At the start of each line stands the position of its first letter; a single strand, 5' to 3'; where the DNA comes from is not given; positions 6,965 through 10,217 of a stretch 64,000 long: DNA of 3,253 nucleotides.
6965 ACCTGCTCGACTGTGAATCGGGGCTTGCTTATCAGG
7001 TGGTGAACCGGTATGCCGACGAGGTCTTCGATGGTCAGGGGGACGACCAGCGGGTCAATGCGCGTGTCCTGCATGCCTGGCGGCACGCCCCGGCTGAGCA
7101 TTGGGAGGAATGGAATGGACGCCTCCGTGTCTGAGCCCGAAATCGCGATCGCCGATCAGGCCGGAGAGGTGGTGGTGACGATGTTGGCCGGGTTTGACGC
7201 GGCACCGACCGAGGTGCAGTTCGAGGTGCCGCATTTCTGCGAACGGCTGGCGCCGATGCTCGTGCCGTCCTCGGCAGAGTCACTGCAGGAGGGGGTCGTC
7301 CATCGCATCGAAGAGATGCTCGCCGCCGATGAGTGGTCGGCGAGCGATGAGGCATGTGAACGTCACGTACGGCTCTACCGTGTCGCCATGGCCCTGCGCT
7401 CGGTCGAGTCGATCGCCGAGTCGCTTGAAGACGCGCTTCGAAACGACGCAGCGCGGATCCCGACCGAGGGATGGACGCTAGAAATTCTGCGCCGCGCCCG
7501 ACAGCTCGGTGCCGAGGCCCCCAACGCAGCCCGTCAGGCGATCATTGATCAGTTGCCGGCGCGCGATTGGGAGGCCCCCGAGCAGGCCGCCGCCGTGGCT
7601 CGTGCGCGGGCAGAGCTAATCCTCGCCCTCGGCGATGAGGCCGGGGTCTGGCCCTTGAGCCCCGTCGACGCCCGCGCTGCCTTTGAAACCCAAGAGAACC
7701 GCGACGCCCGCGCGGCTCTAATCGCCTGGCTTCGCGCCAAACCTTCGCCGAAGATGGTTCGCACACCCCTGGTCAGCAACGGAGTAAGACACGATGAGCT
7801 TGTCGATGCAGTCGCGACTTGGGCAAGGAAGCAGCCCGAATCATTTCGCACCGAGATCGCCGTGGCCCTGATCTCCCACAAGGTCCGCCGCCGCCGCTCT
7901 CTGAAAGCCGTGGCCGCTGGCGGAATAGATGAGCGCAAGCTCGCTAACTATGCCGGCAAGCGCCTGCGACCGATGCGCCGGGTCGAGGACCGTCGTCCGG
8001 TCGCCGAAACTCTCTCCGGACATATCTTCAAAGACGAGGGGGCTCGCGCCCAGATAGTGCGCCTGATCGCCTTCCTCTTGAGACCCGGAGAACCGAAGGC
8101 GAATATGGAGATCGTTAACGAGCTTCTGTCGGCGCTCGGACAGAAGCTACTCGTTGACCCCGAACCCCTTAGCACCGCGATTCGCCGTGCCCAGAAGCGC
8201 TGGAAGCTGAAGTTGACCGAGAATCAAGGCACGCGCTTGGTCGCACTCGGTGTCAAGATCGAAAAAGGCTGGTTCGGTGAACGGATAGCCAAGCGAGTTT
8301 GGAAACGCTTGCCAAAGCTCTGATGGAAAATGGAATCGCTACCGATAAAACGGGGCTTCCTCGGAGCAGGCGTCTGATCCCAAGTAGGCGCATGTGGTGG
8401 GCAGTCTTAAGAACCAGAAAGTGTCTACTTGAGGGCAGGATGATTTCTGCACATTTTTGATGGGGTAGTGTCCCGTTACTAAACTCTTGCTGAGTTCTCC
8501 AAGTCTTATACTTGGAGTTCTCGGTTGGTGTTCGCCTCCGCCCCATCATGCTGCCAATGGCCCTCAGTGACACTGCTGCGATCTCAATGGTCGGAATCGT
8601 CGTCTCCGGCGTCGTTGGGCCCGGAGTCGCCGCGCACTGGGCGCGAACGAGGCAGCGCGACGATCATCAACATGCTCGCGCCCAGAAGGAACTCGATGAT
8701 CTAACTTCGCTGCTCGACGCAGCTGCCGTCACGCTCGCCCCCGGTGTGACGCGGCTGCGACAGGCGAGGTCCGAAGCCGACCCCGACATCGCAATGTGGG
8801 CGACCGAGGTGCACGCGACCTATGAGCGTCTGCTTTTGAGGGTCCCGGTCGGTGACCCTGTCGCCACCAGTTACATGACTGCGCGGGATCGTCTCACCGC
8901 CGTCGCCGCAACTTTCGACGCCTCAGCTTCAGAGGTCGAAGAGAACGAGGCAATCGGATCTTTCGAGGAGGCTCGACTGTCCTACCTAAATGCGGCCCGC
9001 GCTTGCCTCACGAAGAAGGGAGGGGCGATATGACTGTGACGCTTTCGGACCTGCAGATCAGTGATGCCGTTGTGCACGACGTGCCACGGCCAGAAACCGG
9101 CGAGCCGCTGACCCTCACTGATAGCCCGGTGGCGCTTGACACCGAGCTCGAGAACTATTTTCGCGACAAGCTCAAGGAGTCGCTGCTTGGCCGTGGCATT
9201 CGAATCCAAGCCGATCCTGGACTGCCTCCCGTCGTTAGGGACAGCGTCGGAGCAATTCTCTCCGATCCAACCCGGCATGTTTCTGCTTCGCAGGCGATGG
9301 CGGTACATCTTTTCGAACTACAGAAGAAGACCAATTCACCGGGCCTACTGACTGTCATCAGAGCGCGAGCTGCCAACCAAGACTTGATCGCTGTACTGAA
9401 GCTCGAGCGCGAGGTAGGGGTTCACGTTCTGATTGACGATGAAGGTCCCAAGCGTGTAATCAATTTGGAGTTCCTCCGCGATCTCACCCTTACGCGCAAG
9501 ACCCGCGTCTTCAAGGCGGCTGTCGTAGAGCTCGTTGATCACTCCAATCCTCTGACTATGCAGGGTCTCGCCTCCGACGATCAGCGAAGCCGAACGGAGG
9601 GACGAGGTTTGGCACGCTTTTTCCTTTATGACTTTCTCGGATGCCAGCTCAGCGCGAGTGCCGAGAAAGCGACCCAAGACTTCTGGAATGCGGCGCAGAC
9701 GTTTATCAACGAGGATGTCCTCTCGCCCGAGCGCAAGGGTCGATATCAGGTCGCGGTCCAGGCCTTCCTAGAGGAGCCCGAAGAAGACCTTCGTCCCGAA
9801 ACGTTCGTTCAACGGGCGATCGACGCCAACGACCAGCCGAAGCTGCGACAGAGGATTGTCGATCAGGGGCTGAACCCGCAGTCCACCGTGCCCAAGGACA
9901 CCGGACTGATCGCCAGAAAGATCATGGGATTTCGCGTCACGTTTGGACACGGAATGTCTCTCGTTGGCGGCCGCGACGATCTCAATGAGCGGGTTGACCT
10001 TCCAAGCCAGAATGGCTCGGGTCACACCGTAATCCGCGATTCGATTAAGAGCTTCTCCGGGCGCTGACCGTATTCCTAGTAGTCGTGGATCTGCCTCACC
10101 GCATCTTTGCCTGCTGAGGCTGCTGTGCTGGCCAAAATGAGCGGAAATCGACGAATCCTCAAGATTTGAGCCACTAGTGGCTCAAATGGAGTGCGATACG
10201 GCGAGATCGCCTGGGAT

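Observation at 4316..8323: Tmn-like membrane KAP NTPase in a three-gene cassette with a small two-TM protein and an overlapping 402-aa helical partner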

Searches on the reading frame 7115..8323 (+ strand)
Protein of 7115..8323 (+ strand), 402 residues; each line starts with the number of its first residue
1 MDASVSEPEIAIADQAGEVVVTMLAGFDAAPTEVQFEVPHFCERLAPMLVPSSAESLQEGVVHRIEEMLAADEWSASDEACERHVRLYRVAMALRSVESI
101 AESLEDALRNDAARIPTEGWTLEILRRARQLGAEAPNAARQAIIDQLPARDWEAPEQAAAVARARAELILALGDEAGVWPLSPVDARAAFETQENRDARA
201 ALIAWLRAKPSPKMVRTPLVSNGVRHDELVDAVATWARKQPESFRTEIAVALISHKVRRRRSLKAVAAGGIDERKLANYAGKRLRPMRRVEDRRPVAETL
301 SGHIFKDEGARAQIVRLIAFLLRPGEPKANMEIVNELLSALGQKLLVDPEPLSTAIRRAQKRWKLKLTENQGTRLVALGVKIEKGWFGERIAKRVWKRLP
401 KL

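Call 6: search_protein_families(library=pfam, proteins=[window:7115-8323:+], max_evalue=0.01)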
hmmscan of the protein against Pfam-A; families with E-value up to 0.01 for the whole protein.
window:7115-8323:+ (402 aa): 0 families

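Call 7: search_protein_families(library=padloc, proteins=[window:7115-8323:+], max_evalue=0.01)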
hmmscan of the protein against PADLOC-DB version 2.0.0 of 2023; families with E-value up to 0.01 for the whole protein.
window:7115-8323:+ (402 aa): 0 families

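Call 8: search_protein_families(library=ncbifam, proteins=[window:7115-8323:+], max_evalue=0.01)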
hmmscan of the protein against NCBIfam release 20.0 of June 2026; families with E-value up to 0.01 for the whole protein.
window:7115-8323:+ (402 aa): 0 families

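Call 9: search_protein_families(library=phrogs, proteins=[window:7115-8323:+], max_evalue=0.01)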
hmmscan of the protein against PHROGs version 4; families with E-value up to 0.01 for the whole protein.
window:7115-8323:+ (402 aa): 0 families

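Call 11: find_homologous_proteins(query=window:7115-8323:+)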
Query window:7115-8323:+ (402 aa): 14 proteins with E <= 0.001 among 8000 candidates.
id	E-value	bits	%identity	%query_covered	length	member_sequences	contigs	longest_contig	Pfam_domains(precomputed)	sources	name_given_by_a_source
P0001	1.8e-253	859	100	100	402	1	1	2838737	-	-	-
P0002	1.4e-212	724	86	100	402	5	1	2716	-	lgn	-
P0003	5.6e-212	722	84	100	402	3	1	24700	-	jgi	-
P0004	1.8e-210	717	85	100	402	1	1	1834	-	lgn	-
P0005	4.9e-209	712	83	100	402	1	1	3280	-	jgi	jgi:hypothetical protein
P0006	2.8e-207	707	84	100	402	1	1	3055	-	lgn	-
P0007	1.5e-205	701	82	100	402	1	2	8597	-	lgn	-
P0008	4.7e-203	693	82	100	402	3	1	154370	-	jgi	jgi:hypothetical protein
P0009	7.8e-201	685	81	100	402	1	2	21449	-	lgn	-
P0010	1.1e-189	649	76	100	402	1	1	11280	-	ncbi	-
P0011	2.9e-180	618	74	100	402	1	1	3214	-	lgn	-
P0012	5.7e-173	594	73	100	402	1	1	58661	-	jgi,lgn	jgi:hypothetical protein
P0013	2.5e-159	549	85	76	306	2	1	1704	-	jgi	jgi:hypothetical protein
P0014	3.9e-134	466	58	100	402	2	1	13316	-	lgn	-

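Call 49: search_solved_structures(query=window:7115-8323:+, max_evalue=1)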
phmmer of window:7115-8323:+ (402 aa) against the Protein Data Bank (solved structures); distinct sequences matched with E-value up to 1: 0.

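Call 68: predict_structure(alignment_id=A2)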
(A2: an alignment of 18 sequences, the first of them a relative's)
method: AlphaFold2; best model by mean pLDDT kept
length: 402 residues; sequences in the alignment: 18
mean_pLDDT: 92.1   pTM: 0.85
mean pLDDT of the five models: 92.1, 91.4, 90.9, 90.6, 90.2
residues with pLDDT >= 90: 328; 70-90: 60; 50-70: 8; < 50: 6
segments of 3 or more residues with pLDDT < 50: 1-5
pLDDT, mean of each block of 10 residues (from residue 1): 51 85 93 92 91 89 95 95 96 93 96 95 97 95 96 95 97 91 95 97 97 93 95 97 97 94 96 98 94 96 97 97 89 95 94 92 87 91 83 77 51
secondary structure, 60 per line:
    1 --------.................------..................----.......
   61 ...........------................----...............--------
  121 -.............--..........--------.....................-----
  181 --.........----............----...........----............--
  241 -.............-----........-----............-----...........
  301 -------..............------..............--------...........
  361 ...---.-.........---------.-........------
elements in order: H9-25 H32-49 H54-71 H78-93 H98-112 H122-134 H137-146 H155-175 H183-191 H196-207 H212-222 H227-238 H242-254 H260-267 H273-284 H290-300 H308-321 H328-341 H350-363 H369-377 H389-396

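Call 70: fold_search(model_id=the predicted structure, library=pdb)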
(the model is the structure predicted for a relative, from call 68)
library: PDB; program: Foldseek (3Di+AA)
matches with E <= 10: 1275; with E <= 0.001: 11
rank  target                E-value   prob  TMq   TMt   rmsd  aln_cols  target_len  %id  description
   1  4rv1_B                2.8e-04  1.00  0.23  0.23  16.4       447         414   15  Crystal Structure of Engineered Protein. Northeast Structural Genomics Consortium (NESG) Target OR497. (released 2014-12-10)
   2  5mfm_F                2.8e-04  1.00  0.22  0.24  15.2       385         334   16  Designed armadillo repeat protein peptide fusion YIIIM6AII_GS11_(KR)5 (released 2017-09-13)
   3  4rv1_D                3.5e-04  1.00  0.25  0.25  15.2       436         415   16  Crystal Structure of Engineered Protein. Northeast Structural Genomics Consortium (NESG) Target OR497. (released 2014-12-10)
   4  5mfm_B                4.4e-04  1.00  0.22  0.24  15.2       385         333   15  Designed armadillo repeat protein peptide fusion YIIIM6AII_GS11_(KR)5 (released 2017-09-13)
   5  5mfm_A                5.0e-04  1.00  0.23  0.25  14.4       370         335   13  Designed armadillo repeat protein peptide fusion YIIIM6AII_GS11_(KR)5 (released 2017-09-13)
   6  4rv1_C                5.3e-04  1.00  0.21  0.21  16.4       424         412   16  Crystal Structure of Engineered Protein. Northeast Structural Genomics Consortium (NESG) Target OR497. (released 2014-12-10)
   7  5mfl_A                7.3e-04  1.00  0.25  0.28  13.7       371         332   14  Designed armadillo repeat protein (KR)5_GS10_YIIIM6AII (released 2017-09-13)
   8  6sa7_A                8.0e-04  1.00  0.23  0.20  14.7       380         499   13  DARPin-Armadillo fusion C8long83 (released 2019-11-20)
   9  1ee4_A                8.3e-04  1.00  0.26  0.25  16.4       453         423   12  CRYSTAL STRUCTURE OF YEAST KARYOPHERIN (IMPORTIN) ALPHA IN A COMPLEX WITH A C-MYC NLS PEPTIDE (released 2000-03-29)
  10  5mfc_C                8.3e-04  0.99  0.18  0.23  14.9       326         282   15  Designed armadillo repeat protein YIIIM5AII in complex with (KR)4-GFP (released 2017-07-19)
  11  5mfm_C                9.4e-04  0.99  0.23  0.25  14.2       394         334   15  Designed armadillo repeat protein peptide fusion YIIIM6AII_GS11_(KR)5 (released 2017-09-13)
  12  5mfe_C                1.2e-03  1.00  0.20  0.26  14.4       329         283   14  Designed armadillo repeat protein YIIIM5AII in complex with (RR)4 peptide (released 2017-09-13)
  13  6s9o_A                1.3e-03  1.00  0.23  0.25  14.6       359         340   14  Designed Armadillo Repeat protein internal Lock1 fused to target peptide KRKRKLKFKR (released 2020-02-19)
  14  5mfd_G                1.3e-03  1.00  0.23  0.26  14.8       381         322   15  Designed armadillo repeat protein YIIIM''6AII in complex with pD_(KR)5 (released 2017-07-19)
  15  4b8p_A                1.4e-03  0.97  0.20  0.20  16.2       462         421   14  rImp_alpha_A89NLS (released 2013-01-09)
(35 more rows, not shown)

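Call 111: search_protein_representatives(alignment_id=A2)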
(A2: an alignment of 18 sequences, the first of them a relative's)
Query: 18 sequences, 497 profile positions. Proteins with E-value up to 0.001 (for the whole library): 156; up to 1e-10: 130; up to 1e-30: 61. The best 150 are listed.
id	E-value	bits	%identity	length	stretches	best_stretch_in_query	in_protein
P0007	1.2e-173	595.0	-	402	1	86-487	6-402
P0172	6.9e-158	543.0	-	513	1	5-486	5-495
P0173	2.5e-157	541.1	-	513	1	1-497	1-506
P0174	6.6e-148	510.1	-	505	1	5-490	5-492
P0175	2.1e-139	482.0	-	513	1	4-494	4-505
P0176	2.3e-121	422.5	-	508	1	5-485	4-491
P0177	1.5e-118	413.3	-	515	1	1-494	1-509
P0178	8.8e-105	367.8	-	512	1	1-487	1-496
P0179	2.9e-100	352.9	-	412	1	95-493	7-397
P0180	1.4e-98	347.3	-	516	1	1-485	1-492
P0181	1.5e-93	330.8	-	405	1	85-486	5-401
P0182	2.2e-93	330.2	-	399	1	86-479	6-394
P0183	1.5e-75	271.4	-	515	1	9-478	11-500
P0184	5.4e-73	263.0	-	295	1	3-288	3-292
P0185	1.7e-65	238.2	-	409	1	92-484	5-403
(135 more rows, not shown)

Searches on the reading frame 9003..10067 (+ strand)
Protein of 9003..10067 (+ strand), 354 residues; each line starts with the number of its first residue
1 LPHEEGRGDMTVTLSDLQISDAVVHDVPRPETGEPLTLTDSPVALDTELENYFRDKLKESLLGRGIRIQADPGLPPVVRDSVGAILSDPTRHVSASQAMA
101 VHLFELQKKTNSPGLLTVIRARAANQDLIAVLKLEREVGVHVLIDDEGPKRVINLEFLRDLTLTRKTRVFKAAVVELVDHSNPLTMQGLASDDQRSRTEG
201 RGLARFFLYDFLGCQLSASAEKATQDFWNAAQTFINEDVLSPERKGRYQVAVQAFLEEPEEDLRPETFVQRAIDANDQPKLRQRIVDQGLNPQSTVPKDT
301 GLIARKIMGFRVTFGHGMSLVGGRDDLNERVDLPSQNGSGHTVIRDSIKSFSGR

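Call 6: search_protein_families(library=pfam, proteins=[window:9003-10067:+], max_evalue=0.01)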
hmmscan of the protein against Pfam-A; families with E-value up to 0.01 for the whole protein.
window:9003-10067:+ (354 aa): 1 family
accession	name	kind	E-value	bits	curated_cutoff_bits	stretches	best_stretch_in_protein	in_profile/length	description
PF04245.18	NA37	-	2.1e-14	54.1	24.6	1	23-336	1-311/325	37-kD nucleoid-associated bacterial protein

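Call 7: search_protein_families(library=padloc, proteins=[window:9003-10067:+], max_evalue=0.01)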
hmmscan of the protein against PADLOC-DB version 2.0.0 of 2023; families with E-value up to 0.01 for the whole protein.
window:9003-10067:+ (354 aa): 0 families

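Call 8: search_protein_families(library=ncbifam, proteins=[window:9003-10067:+], max_evalue=0.01)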
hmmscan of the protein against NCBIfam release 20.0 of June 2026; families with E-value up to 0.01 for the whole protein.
window:9003-10067:+ (354 aa): 1 family
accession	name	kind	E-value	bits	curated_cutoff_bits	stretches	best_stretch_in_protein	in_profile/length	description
NF001557.0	PRK00378.1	equivalog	0.0018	17.5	341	1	199-331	174-305/334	nucleoid-associated protein YejK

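Call 9: search_protein_families(library=phrogs, proteins=[window:9003-10067:+], max_evalue=0.01)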
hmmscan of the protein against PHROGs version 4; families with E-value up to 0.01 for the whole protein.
window:9003-10067:+ (354 aa): 2 families
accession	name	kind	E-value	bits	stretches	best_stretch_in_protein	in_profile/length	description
phrog_1974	-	unknown function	4.6e-21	76.2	1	14-348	4-339/344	-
phrog_3767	-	DNA, RNA and nucleotide metabolism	0.00024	21.2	1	200-290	176-270/338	nucleoid associated protein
